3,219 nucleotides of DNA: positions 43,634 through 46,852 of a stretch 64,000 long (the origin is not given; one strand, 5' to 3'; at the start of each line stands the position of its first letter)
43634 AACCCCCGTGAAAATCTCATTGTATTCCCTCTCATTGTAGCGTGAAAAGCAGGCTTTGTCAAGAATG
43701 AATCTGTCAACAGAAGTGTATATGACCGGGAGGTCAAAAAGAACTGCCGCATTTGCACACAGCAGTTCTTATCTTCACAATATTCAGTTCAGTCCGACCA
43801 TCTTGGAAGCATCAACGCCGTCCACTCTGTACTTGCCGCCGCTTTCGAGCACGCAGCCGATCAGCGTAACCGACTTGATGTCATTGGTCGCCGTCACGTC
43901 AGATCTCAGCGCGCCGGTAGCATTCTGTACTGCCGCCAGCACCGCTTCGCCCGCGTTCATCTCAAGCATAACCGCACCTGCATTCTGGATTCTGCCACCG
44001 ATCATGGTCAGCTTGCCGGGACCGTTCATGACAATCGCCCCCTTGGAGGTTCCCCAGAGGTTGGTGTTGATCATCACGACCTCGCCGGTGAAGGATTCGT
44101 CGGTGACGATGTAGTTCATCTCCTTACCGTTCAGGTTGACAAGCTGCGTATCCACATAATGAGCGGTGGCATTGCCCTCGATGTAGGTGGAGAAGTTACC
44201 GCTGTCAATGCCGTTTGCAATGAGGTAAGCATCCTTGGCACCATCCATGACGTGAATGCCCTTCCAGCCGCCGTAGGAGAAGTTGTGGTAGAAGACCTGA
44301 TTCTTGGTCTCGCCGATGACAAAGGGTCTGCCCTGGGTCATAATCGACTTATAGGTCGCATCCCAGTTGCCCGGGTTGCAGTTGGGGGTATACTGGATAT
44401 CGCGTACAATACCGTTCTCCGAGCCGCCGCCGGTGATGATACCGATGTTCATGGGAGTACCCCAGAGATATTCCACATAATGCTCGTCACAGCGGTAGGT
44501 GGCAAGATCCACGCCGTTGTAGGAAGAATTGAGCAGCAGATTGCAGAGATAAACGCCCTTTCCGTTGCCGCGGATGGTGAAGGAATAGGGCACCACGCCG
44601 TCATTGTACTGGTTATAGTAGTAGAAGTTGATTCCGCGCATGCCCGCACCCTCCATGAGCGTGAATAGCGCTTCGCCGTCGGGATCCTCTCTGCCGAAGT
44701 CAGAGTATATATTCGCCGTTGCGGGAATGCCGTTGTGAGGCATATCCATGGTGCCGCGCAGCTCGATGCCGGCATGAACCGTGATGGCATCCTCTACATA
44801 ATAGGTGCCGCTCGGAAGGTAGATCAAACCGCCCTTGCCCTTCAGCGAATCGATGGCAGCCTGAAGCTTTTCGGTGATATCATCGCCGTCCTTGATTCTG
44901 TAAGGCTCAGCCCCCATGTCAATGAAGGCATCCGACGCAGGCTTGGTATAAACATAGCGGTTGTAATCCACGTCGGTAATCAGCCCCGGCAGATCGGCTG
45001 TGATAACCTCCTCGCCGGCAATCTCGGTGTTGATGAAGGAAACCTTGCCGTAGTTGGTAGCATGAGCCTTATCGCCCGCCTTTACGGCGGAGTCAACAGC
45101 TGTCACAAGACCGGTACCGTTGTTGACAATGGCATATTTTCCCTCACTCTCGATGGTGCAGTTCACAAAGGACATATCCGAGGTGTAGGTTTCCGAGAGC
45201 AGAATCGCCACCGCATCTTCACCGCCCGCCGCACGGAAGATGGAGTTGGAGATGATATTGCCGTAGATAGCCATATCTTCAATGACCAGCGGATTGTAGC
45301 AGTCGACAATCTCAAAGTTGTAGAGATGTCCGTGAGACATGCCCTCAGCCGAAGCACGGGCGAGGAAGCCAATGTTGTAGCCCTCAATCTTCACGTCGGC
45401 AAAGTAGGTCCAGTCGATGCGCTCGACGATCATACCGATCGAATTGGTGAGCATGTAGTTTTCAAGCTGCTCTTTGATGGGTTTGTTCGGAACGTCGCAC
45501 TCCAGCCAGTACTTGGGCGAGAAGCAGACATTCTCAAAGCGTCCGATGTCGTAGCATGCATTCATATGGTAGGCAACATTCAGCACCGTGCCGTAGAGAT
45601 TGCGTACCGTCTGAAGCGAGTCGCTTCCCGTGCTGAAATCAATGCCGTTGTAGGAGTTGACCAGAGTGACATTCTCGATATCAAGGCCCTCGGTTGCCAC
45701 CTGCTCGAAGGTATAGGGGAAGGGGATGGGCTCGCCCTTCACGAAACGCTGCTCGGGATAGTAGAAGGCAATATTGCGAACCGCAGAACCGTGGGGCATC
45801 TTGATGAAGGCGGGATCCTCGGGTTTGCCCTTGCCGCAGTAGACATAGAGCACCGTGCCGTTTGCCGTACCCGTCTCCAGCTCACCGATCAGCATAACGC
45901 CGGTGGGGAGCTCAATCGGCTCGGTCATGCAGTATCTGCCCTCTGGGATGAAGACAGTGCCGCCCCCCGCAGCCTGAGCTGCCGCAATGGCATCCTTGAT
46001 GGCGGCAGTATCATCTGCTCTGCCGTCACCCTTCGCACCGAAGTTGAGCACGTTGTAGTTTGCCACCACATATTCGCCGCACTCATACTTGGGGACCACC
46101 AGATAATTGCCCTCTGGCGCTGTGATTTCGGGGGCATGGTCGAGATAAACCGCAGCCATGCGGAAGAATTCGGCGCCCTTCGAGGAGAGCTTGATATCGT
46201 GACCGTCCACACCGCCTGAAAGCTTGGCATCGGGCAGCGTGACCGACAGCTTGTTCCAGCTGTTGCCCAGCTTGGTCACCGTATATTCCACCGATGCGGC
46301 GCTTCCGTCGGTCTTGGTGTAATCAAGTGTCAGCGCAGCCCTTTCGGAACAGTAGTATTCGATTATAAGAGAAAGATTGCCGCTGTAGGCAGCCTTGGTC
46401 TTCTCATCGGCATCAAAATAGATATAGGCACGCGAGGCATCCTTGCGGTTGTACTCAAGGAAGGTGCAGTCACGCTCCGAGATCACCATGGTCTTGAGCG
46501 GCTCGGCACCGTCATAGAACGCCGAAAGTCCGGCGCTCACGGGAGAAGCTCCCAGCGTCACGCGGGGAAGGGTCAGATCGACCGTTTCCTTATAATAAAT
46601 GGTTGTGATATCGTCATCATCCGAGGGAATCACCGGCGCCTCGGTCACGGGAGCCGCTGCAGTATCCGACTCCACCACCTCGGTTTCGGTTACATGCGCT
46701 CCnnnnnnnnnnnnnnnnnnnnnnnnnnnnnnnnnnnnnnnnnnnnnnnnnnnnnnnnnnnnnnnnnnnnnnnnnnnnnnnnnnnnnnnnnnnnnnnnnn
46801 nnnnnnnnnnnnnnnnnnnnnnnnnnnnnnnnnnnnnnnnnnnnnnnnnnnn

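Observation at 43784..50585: Locus of surface-anchored proteins built from an unrecognised ~130-150-aa domain, next to GH95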

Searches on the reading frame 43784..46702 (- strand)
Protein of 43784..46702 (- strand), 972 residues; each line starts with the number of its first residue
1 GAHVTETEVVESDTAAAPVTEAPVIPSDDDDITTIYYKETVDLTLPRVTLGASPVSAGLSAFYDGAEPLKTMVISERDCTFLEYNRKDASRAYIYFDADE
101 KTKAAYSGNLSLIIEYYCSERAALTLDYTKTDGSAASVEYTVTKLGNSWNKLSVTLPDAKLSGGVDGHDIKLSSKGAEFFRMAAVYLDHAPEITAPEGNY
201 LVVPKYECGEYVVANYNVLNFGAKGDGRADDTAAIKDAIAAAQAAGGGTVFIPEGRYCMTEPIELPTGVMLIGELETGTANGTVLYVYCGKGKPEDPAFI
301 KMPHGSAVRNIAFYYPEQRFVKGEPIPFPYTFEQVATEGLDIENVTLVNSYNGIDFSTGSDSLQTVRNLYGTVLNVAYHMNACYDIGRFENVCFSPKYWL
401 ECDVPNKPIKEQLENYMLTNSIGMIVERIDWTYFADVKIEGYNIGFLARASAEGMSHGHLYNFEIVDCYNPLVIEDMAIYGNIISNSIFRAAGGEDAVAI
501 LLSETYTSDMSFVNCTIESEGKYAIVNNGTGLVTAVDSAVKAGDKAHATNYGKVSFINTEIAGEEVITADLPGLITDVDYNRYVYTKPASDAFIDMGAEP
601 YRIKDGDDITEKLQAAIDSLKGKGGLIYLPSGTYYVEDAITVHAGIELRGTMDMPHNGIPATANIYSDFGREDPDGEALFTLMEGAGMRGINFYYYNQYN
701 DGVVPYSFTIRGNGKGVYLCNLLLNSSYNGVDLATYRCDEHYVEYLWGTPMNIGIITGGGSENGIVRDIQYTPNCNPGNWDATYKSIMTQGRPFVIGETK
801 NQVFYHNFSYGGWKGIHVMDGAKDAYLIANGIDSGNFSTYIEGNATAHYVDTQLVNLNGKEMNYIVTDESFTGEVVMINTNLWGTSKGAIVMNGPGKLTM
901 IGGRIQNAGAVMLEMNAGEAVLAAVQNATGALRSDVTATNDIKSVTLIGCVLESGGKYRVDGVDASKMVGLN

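Call 14: search_solved_structures(query=window:43784-46702:-, max_evalue=0.01)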
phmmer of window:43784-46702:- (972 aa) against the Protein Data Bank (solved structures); distinct sequences matched with E-value up to 0.01: 13.
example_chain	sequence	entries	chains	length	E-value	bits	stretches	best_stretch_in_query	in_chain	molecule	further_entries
3eqn_A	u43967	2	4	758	2e-13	52.3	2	217-277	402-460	Glucan 1,3-beta-glucosidase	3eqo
5lw3_A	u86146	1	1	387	1.7e-09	39.3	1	215-274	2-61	Poly(beta-D-mannuronate) C5 epimerase 6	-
2pyg_A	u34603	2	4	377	2.5e-09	38.8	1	215-272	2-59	Poly(beta-D-mannuronate) C5 epimerase 4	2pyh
8xfq_A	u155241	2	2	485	6.7e-08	34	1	215-272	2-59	mannuronan 5-epimerase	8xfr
8ja4_A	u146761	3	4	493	6.8e-08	34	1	215-272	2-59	mannuronan 5-epimerase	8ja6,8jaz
4mr0_A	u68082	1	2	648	7.3e-08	33.9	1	216-268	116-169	Plasmin and fibronectin-binding protein A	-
3zpp_A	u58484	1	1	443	1.3e-07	33.1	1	216-268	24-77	CELL WALL SURFACE ANCHOR FAMILY PROTEIN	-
3jur_A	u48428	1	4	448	9e-06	27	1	216-271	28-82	Exo-poly-alpha-D-galacturonosidase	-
5m5z_A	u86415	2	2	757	1.4e-05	26.3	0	217-273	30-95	Beta-1,3-glucanase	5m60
7chu_A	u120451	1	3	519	0.00018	22.7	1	215-274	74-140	Putative pectin lyase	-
7b7a_A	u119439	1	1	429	0.00051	21.2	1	215-264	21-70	Pectin lyase-like superfamily protein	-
8ikx_A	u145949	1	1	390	0.00062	20.9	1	216-264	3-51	Pectin lyase-like superfamily protein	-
5olp_A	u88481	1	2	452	0.0016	19.5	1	214-272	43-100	Pectate lyase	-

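Call 35: find_homologous_proteins(query=window:43784-46702:-, max_evalue=0.00001)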
Query window:43784-46702:- (972 aa): 79 proteins with E <= 0.00001 among 8000 candidates.
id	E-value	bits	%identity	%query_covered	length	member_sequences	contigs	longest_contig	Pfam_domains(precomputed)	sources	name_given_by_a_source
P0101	0.0e+0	2195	99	100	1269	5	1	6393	PF12708.13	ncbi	-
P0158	0.0e+0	1999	88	98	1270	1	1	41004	PF12708.13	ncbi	-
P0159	0.0e+0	1891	83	99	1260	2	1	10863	PF12708.13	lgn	-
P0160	2.0e-292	991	48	99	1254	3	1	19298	PF12708.13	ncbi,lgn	-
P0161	2.4e-292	990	57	81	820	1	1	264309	PF12708.13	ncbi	-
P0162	4.0e-289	980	48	98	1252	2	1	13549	PF12708.13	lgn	-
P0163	6.8e-289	979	48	98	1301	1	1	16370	PF12708.13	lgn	-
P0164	3.5e-282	957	55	81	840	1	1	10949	PF12708.13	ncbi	-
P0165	2.3e-281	954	47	97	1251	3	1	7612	PF12708.13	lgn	-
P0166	7.1e-272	923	54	80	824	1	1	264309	PF12708.13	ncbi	-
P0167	2.4e-228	779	43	94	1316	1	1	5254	PF12708.13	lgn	-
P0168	4.3e-226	771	45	88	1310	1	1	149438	PF12708.13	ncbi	-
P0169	6.4e-210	718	40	94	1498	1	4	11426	PF12708.13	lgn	-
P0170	3.3e-182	626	42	78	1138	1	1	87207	PF12708.13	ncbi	-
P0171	5.3e-182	625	42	78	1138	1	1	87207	PF12708.13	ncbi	-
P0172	1.8e-180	620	41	78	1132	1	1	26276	PF12708.13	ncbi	-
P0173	1.7e-178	614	40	81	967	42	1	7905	PF12708.13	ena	-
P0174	8.3e-143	496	36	79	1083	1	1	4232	PF12708.13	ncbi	-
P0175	1.2e-112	396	30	87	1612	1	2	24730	PF12708.13,PF06452.17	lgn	-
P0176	7.8e-93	330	30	70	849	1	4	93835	PF12708.13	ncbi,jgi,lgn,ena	-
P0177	2.5e-89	319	29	74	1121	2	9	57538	PF12708.13,PF13385.14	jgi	-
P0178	1.2e-84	303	27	80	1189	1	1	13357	PF12708.13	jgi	jgi:hypothetical protein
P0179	2.9e-84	302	29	72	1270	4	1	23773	PF12708.13,PF13385.14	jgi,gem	-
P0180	7.8e-84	300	29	71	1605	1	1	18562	PF12708.13,PF13385.14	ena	-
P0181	1.0e-76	277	29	75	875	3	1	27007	PF12708.13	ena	-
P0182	1.1e-71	260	29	69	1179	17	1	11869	PF12708.13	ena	-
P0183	2.5e-68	249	28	77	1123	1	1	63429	PF00754.32,PF12708.13,PF22633.4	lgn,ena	-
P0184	2.3e-64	236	27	69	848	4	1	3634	PF12708.13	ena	-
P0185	5.8e-64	235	28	73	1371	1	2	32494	PF00754.32,PF12708.13,PF22633.4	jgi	-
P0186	1.9e-60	223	27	71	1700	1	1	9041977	PF12708.13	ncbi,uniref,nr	ncbi:glycoside hydrolase family 55 protein [Paenibacillus agaridevorans]|uniref:glycoside hydrolase 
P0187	2.4e-60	223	27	58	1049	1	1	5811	PF12708.13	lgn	-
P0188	4.2e-54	202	27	55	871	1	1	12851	PF12708.13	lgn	-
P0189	1.5e-52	197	29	57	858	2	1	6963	PF12708.13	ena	-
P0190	1.2e-51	194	32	25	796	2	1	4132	PF00754.32,PF12708.13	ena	-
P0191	4.7e-51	192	24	73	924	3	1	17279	PF12708.13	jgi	-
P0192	1.0e-49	187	34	23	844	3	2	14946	PF00754.32,PF12708.13,PF22633.4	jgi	jgi:hypothetical protein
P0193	1.7e-49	187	25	74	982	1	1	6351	PF12708.13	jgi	-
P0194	6.2e-49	185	24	74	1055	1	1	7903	PF12708.13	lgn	-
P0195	2.5e-48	183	25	59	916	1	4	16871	PF12708.13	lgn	-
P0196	3.6e-48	182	35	23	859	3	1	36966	PF00754.32,PF12708.13,PF22633.4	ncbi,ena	ncbi:MAG: glycosyl hydrolase family 28-related protein [Spirochaetota bacterium]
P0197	7.8e-48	181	39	19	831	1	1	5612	PF00754.32,PF12708.13,PF22633.4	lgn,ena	-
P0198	1.0e-47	181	29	59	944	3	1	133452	PF12708.13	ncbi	-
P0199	3.9e-44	169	32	24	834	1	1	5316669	PF03256.23,PF00754.32,PF12708.13,PF22633.4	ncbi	-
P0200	1.2e-42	164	27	56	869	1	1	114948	PF12708.13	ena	-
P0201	3.2e-42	163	25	72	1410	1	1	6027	PF00801.27,PF12708.13,PF18911.7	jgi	jgi:PKD repeat protein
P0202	6.0e-37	145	31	22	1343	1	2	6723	PF00754.32,PF12708.13,PF22633.4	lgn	-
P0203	1.7e-35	140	26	61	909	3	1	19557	PF12708.13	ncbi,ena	-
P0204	3.8e-34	136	24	47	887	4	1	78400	PF12708.13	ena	-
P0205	5.1e-34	135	29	27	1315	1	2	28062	PF12708.13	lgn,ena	-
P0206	1.1e-25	108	56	6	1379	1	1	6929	PF12708.13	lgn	-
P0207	1.5e-14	71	42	10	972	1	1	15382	PF13229.13,PF12708.13,PF12218.15,PF05048.20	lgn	-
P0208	2.2e-11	61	42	9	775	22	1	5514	PF13229.13,PF12708.13,PF00295.24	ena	-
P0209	2.8e-10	57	30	15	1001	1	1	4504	PF12708.13,PF08450.19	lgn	-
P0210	1.2e-9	55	32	13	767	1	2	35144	PF12708.13,PF12218.15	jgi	jgi:hypothetical protein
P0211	1.4e-9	55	41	6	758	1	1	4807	PF13229.13,PF12708.13,PF12218.15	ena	-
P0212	4.0e-9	53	42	6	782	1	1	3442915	PF12708.13,PF12218.15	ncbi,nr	ncbi:exo-beta-1,3-glucanase [Crassisporium funariophilum]|nr:exo-beta-1,3-glucanase [Crassisporium f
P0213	4.3e-9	53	54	5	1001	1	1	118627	PF12708.13,PF08450.19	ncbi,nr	ncbi:MAG: SMP-30/gluconolactonase/LRE family protein [Novosphingobium sp.]|nr:SMP-30/gluconolactonas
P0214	1.9e-8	51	64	4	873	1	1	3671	PF13229.13,PF12708.13,PF26209.2,PF12218.15,PF05048.20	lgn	-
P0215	2.9e-8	50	42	8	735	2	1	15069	PF13229.13,PF12708.13,PF12218.15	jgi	jgi:hypothetical protein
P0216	4.9e-8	49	55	5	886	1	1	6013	PF12708.13,PF00295.24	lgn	-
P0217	8.0e-8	49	44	8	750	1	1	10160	PF12708.13,PF13946.12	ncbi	-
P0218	9.2e-8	49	43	6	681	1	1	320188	PF12708.13,PF12218.15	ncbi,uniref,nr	ncbi:exo-beta-1,3-glucanase [Lentinula edodes]|uniref:exo-beta-1,3-glucanase n=1 Tax=Lentinula edode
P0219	1.3e-7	48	51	5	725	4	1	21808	PF13229.13,PF12708.13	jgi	-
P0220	1.7e-7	48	39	6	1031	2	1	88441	PF12708.13,PF08450.19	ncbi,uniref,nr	ncbi:gluconolaconase [Duganella callida]|uniref:Gluconolaconase n=2 Tax=Duganella callida TaxID=2561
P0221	1.8e-7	48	55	5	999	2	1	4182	PF12708.13,PF08450.19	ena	-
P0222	2.4e-7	47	51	5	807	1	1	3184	PF13229.13,PF12708.13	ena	-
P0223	2.9e-7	47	57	5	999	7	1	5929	PF12708.13,PF08450.19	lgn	-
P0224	4.5e-7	46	58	6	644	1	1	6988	PF12708.13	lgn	-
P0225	6.2e-7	46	39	9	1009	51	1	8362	PF12708.13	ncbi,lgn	-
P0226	1.0e-6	45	53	5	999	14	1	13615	PF12708.13,PF08450.19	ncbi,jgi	jgi:polygalacturonase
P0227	1.3e-6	45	45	9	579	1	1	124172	PF12708.13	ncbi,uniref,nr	ncbi:glycoside hydrolase family 55 protein [Caldicoprobacter algeriensis]|uniref:glycoside hydrolase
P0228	1.4e-6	45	27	22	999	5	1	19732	PF12708.13,PF08450.19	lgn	-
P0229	1.7e-6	44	67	5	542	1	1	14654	PF12708.13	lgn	-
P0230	1.9e-6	44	51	5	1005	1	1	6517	PF12708.13,PF08450.19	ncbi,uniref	ncbi:glycosyl hydrolase family 28-related protein [Sphingomonas sp.]|uniref:glycosyl hydrolase famil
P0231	2.7e-6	44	50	5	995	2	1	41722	PF12708.13,PF08450.19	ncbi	ncbi:MAG: glycosyl hydrolase family 28-related protein [Pseudomonadota bacterium]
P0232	2.8e-6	44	50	6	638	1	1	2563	PF12708.13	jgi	-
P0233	6.3e-6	43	30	12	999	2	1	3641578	PF12708.13,PF08450.19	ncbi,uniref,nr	ncbi:glycosyl hydrolase family 28-related protein [Sphingomonas sp. CV7422]|uniref:glycosyl hydrolas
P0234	7.5e-6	42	35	9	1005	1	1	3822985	PF12708.13,PF08450.19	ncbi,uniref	ncbi:glycosyl hydrolase family 28-related protein [Sphingomonas sp. LR60]|uniref:glycosyl hydrolase 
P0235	9.5e-6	42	55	6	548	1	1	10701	PF13229.13,PF12708.13,PF00295.24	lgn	-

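Call 51: predict_structure(alignment_id=A4)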
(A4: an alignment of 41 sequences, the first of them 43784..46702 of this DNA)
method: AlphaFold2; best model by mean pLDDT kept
length: 972 residues; sequences in the alignment: 41
mean_pLDDT: 89.8   pTM: 0.82
mean pLDDT of the five models: 89.8, 89.0, 88.7, 88.3, 86.6
residues with pLDDT >= 90: 701; 70-90: 191; 50-70: 47; < 50: 33
segments of 3 or more residues with pLDDT < 50: 1-33
pLDDT, mean of each block of 10 residues (from residue 1): 35 38 38 57 87 83 66 64 62 89 92 90 93 90 81 92 91 85 90 78 88 96 91 98 94 96 96 95 97 97 94 97 96 88 97 89 90 98 87 98 90 98 94 92 97 91 98 94 95 97 94 97 96 95 94 92 90 91 79 96 97 98 97 97 98 83 94 97 97 88 90 97 93 98 94 97 95 79 89 98 95 96 96 94 98 86 96 98 93 97 94 96 94 90 92 90 81 68
secondary structure, 60 per line:
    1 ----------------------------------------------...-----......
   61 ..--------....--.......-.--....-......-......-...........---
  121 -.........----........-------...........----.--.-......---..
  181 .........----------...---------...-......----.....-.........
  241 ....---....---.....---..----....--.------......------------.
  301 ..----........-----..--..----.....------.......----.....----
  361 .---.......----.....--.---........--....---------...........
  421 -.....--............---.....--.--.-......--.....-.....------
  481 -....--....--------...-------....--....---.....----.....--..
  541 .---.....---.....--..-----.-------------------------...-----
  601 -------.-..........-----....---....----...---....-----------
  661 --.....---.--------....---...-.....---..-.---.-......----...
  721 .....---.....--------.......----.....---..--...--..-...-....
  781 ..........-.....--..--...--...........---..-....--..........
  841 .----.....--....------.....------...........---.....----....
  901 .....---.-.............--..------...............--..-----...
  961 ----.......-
elements in order (helices of 4 or more, strands of 3 or more residues): E47-49 E55-62 E71-74 E77-83 E93-98 H100-105 E107-117 E122-130 E135-142 E150-160 E170-175 E179-189 E200-202 E212-214 H218-221 E226-230 H232-244 E248-251 E255-259 E269-272 E282-287 E300-302 E307-314 E330-334 E341-347 E352-356 E365-371 E376-380 E387-394 H397-400 H410-420 E422-426 E429-440 E444-448 E456-461 E464-468 E470-474 E482-485 E488-491 E500-502 E510-513 E516-519 E523-527 E532-536 E539-541 E545-549 E553-557 E593-595 H610-619 E625-628 E632-635 E640-642 E646-649 E663-667 E680-683 E687-689 E691-695 E708-713 E718-725 E729-733 E742-748 E753-757 E765-767 H777-790 E792-796 E803-805 E808-818 E825-828 E831-841 E846-850 E853-856 E863-867 E874-884 E888-892 E897-905 E911-923 E934-948 E958-960 E968-971

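Call 56: fold_search(model_id=the predicted structure, library=pdb)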
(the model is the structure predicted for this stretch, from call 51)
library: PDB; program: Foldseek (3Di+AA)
matches with E <= 10: 1300; with E <= 0.001: 55
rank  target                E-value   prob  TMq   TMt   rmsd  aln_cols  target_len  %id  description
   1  3eqn_A                3.5e-10  1.00  0.29  0.35  11.9       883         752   12  Crystal structure of beta-1,3-glucanase from Phanerochaete chrysosporium (Lam55A) (released 2009-02-03)
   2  5m5z_A                2.0e-09  1.00  0.29  0.35  12.3       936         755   12  Chaetomium thermophilum beta-1-3-glucanase (released 2017-05-17)
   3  5zru_A                9.5e-09  1.00  0.11  0.16  24.9      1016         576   10  Crystal structure of Agl-KA catalytic domain (released 2019-10-23)
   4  7c7d_A                3.9e-08  1.00  0.13  0.20  24.1       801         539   11  Crystal structure of the catalytic unit of thermostable GH87 alpha-1,3-glucanase from Streptomyces thermodiastaticus s (released 2020-11-11)
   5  8pvs_A                4.1e-07  0.93  0.10  0.12  26.1      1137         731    8  Targeting extended blood antigens by Akkermansia muciniphila enzymes unveils a missing link for generating universal d (released 2024-02-28)
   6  2pyg_A                6.9e-07  1.00  0.13  0.27  24.4       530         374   16  Azotobacter vinelandii Mannuronan C-5 epimerase AlgE4 A-module (released 2008-05-27)
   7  2pyh_B                1.0e-06  1.00  0.12  0.23  23.2       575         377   15  Azotobacter vinelandii Mannuronan C-5 epimerase AlgE4 A-module complexed with mannuronan trisaccharide (released 2008-05-27)
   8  2pyg_B                2.4e-06  1.00  0.13  0.27  24.6       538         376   15  Azotobacter vinelandii Mannuronan C-5 epimerase AlgE4 A-module (released 2008-05-27)
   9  4oj6_C                3.0e-06  1.00  0.21  0.27  30.7       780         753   10  Crystal Structure of a Putative Tailspike Protein (TSP1, orf210) from Escherichia coli O157:H7 Bacteriohage CBA120; Se (released 2014-03-26)
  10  2pyh_A                3.1e-06  1.00  0.12  0.24  23.1       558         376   14  Azotobacter vinelandii Mannuronan C-5 epimerase AlgE4 A-module complexed with mannuronan trisaccharide (released 2008-05-27)
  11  3jur_A                3.4e-06  0.96  0.09  0.15  22.1       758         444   13  The crystal structure of a hyperthermoactive Exopolygalacturonase from Thermotoga maritima (released 2009-11-17)
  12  5lw3                  3.7e-06  1.00  0.12  0.24  23.2       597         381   14  Azotobacter vinelandii Mannuronan C-5 epimerase AlgE6 A-module (released 2017-10-25)
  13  4mr0_B                4.8e-06  1.00  0.18  0.34  20.2       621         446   11  Crystal structure of PfbA, a surface adhesin of Streptococcus pneumoniae (released 2014-02-05)
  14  8ja4                  5.0e-06  0.97  0.08  0.14  23.0       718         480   11  Structure of the alginate epimerase/lyase (released 2024-05-08)
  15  3jur_D                5.0e-06  0.96  0.09  0.15  22.0       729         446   13  The crystal structure of a hyperthermoactive Exopolygalacturonase from Thermotoga maritima (released 2009-11-17)
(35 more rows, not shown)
